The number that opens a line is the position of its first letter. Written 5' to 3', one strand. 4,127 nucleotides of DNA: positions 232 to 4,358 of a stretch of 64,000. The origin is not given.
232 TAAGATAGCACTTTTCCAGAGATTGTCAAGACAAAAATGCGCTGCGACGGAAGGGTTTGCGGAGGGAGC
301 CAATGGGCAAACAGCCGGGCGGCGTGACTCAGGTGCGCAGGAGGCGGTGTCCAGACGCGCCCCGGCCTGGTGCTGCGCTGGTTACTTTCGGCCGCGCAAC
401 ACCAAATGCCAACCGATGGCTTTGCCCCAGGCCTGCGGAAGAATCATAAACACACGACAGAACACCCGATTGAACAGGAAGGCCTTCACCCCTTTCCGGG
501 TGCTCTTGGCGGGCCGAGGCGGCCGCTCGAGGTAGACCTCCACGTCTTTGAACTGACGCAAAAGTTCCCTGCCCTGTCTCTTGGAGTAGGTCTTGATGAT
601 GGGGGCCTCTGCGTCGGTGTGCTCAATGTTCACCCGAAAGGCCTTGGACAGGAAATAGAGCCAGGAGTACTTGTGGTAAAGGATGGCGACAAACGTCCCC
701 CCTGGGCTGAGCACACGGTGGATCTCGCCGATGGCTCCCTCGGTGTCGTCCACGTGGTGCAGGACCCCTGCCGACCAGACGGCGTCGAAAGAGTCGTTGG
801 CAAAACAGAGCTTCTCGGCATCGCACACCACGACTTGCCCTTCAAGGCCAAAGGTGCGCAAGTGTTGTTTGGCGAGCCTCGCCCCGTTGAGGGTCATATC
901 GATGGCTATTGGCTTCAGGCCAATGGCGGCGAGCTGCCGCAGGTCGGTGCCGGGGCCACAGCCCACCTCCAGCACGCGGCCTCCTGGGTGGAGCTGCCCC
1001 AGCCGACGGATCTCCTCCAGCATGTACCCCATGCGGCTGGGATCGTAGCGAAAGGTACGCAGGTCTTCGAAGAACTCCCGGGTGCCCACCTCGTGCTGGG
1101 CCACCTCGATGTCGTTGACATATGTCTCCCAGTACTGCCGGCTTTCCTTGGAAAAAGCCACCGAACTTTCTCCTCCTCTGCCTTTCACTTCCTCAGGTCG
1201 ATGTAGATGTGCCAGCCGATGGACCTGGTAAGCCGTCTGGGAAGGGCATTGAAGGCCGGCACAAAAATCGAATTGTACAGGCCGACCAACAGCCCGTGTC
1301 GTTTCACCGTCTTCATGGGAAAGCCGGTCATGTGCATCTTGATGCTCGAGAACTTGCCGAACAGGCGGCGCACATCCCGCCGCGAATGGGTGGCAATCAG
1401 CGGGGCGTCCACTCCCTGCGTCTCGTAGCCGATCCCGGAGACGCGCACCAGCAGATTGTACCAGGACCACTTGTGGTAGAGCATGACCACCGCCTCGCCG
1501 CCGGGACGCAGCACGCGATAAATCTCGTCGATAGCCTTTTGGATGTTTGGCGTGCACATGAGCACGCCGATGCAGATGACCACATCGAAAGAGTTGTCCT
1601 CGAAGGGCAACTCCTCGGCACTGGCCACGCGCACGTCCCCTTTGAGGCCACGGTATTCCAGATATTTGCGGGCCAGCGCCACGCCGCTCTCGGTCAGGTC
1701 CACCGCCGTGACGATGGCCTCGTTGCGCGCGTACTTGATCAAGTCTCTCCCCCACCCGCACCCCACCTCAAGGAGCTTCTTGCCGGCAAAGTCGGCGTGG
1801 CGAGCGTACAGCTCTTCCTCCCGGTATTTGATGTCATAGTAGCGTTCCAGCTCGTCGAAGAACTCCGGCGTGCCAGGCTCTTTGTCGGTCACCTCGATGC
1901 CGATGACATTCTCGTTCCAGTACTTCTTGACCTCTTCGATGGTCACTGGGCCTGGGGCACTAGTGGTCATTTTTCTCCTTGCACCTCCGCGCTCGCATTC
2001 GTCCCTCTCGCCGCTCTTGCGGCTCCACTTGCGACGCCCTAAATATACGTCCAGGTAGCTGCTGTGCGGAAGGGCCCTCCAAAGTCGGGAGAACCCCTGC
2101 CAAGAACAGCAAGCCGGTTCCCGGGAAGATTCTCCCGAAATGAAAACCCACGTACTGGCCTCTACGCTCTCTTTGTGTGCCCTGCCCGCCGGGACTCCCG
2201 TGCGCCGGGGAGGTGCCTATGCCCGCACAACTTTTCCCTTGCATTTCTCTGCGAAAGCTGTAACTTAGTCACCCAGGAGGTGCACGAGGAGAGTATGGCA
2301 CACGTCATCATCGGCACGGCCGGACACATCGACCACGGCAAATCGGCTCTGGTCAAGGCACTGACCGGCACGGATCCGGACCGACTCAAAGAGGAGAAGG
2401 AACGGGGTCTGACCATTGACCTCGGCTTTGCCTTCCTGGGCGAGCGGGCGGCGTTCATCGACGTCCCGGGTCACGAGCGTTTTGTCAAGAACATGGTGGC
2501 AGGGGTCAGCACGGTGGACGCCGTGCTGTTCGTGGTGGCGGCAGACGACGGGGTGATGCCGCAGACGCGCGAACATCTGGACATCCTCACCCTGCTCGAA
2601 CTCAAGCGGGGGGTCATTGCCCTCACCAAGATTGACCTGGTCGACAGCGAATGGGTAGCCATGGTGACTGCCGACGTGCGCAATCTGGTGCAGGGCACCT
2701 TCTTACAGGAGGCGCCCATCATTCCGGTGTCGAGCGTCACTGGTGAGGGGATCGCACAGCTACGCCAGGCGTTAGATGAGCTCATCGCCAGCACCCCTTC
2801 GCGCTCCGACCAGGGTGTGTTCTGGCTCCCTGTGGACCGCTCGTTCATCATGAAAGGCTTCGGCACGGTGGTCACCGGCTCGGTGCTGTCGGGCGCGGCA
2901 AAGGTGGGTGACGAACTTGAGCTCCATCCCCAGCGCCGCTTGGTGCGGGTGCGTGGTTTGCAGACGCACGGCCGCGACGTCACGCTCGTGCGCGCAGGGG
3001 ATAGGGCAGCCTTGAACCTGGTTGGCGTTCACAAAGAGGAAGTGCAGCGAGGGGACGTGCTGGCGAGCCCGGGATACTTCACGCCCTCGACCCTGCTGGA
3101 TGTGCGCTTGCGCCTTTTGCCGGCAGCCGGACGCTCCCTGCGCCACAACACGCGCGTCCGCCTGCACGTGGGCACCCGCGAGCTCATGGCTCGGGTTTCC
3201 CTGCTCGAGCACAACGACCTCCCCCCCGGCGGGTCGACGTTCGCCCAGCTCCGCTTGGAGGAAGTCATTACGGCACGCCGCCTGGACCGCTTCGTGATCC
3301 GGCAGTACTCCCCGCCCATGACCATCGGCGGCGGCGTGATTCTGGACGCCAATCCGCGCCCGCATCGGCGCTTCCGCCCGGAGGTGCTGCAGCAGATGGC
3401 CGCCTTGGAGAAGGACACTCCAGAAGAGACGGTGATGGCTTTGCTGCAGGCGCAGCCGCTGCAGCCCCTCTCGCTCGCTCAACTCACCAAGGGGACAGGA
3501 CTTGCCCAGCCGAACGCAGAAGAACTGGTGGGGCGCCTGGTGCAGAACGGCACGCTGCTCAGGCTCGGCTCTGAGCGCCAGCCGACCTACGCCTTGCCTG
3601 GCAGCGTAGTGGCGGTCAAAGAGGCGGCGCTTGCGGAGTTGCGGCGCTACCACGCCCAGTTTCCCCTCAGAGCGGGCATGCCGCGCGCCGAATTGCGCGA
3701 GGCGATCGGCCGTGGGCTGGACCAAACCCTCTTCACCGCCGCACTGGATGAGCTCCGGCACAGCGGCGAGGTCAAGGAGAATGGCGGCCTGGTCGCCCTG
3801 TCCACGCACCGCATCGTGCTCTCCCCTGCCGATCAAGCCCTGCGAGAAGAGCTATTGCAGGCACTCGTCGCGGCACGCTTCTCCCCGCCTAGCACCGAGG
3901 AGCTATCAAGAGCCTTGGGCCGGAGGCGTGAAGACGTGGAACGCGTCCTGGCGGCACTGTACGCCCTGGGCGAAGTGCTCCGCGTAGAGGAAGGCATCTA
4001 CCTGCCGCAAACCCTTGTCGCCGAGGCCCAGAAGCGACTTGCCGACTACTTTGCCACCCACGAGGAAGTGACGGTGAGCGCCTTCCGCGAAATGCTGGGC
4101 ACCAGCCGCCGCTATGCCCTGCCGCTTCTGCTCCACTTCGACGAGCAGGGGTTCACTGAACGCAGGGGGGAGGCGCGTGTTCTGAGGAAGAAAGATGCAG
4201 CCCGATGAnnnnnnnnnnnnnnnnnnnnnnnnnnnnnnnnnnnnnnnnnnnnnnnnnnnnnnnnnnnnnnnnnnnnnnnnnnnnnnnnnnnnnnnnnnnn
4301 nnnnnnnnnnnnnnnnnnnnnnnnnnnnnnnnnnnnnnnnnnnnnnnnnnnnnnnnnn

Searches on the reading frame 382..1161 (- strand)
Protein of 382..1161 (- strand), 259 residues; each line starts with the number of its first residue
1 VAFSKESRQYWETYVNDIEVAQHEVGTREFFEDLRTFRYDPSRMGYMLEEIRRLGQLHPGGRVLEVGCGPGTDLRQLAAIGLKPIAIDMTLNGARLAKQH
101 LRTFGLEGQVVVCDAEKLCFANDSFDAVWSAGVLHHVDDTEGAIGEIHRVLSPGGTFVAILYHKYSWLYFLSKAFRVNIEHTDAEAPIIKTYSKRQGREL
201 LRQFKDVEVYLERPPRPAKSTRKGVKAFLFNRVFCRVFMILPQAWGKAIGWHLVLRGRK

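Call 52: search_protein_families(library=pfam, proteins=[window:382-1161:-], max_evalue=0.00001)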
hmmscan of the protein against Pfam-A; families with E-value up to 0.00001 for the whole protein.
window:382-1161:- (259 aa): 7 families
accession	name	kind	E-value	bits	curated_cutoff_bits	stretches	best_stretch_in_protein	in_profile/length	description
PF08241.18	Methyltransf_11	-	4.1e-23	82.3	21.2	1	64-158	1-94/95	Methyltransferase domain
PF13649.12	Methyltransf_25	-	2.4e-20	73.5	27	1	63-155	1-97/97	Methyltransferase domain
PF13847.12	Methyltransf_31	-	1.7e-17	63.9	27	1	58-163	2-113/145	Methyltransferase domain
PF13489.12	Methyltransf_23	-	1.6e-14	54.4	27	1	45-167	7-123/164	Methyltransferase domain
PF08242.18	Methyltransf_12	-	5.4e-14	53.1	30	1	64-157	1-98/98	Methyltransferase domain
PF01209.24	Ubie_methyltran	-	8.9e-08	32.2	20.1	1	57-176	45-167/233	ubiE/COQ5 methyltransferase family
PF02353.26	CMAS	-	7.9e-07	29.1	27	1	56-157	59-162/273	Mycolic acid cyclopropane synthetase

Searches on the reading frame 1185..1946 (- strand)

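Call 52: search_protein_families(library=pfam, proteins=[window:1185-1946:-], max_evalue=0.00001)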
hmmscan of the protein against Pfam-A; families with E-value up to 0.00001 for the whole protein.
window:1185-1946:- (253 aa): 8 families
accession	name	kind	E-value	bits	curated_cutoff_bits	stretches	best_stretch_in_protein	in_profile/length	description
PF08241.18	Methyltransf_11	-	2.6e-25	89.3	21.2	1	59-153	1-94/95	Methyltransferase domain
PF13649.12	Methyltransf_25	-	1.4e-23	83.8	27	1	59-150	2-97/97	Methyltransferase domain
PF13847.12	Methyltransf_31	-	4.9e-20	72.1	27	1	54-154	3-109/145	Methyltransferase domain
PF08242.18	Methyltransf_12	-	4.3e-17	63.1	30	1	59-150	1-96/98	Methyltransferase domain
PF01209.24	Ubie_methyltran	-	2.2e-14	53.8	20.1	1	47-157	40-154/233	ubiE/COQ5 methyltransferase family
PF13489.12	Methyltransf_23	-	1.3e-11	44.9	27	1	47-168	13-131/164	Methyltransferase domain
PF02353.26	CMAS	-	7.5e-09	35.7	27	1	54-152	62-162/273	Mycolic acid cyclopropane synthetase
PF05148.21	Methyltransf_8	-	1.2e-07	32.3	27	1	100-154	103-156/219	Hypothetical methyltransferase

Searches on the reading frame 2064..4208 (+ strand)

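Call 52: search_protein_families(library=pfam, proteins=[window:2064-4208:+], max_evalue=0.00001)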
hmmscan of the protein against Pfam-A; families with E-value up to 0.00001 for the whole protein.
window:2064-4208:+ (714 aa): 6 families
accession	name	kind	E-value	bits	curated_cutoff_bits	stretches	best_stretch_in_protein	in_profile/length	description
PF00009.33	GTP_EFTU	-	1e-34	120.2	26.5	1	79-242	2-187/188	Elongation factor Tu GTP binding domain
PF09107.17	SelB-wing_3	-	3.8e-17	62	23.2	1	661-707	1-47/47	Elongation factor SelB, winged helix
PF09106.17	SelB-wing_2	-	7.6e-16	58.4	22.3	1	523-579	1-57/57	Elongation factor SelB, winged helix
PF25461.1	Beta-barrel_SelB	-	4.5e-14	52.9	27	1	351-431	6-78/80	Selenocysteine-specific elongation factor, beta-barrel domain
PF03144.31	GTP_EFTU_D2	-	7.9e-13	49.1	30.3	1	267-334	1-73/73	Elongation factor Tu domain 2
PF01926.29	MMR_HSR1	-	8.6e-07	29.5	21.9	1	83-187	2-111/113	50S ribosome-binding GTPase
